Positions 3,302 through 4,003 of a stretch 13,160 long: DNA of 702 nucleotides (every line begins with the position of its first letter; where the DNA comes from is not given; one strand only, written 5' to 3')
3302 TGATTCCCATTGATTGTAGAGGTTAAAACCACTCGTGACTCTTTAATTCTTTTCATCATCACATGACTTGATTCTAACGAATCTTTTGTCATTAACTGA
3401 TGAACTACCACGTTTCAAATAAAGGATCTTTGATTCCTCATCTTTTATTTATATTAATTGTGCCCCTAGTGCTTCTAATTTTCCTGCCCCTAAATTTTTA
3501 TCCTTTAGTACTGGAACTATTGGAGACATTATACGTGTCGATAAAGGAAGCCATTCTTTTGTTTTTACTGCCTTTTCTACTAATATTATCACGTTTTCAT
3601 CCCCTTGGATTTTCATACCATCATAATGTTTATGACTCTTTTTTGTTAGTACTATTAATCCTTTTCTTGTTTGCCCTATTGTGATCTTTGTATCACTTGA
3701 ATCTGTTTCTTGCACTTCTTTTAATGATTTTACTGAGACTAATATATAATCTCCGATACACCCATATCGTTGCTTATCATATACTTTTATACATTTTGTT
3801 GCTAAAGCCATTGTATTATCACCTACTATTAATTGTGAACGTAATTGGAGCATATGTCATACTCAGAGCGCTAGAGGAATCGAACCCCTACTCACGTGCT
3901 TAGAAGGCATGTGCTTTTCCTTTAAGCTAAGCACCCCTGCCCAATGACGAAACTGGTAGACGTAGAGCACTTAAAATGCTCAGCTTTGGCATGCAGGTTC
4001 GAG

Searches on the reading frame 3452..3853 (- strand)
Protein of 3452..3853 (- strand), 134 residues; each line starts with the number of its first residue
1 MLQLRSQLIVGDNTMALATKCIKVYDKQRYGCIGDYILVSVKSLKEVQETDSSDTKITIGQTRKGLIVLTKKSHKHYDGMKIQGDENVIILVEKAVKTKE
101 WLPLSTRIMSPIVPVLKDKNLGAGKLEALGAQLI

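Call 55: search_protein_families(library=pfam, max_evalue=0.01, proteins=[window:3452-3853:-])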
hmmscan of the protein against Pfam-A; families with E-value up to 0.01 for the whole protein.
seq(134 aa): 1 family
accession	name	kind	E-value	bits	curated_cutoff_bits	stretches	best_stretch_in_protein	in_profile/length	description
PF00238.24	Ribosomal_L14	-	2.9e-17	63.2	23.6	1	1-120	1-110/122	Ribosomal protein L14p/L23e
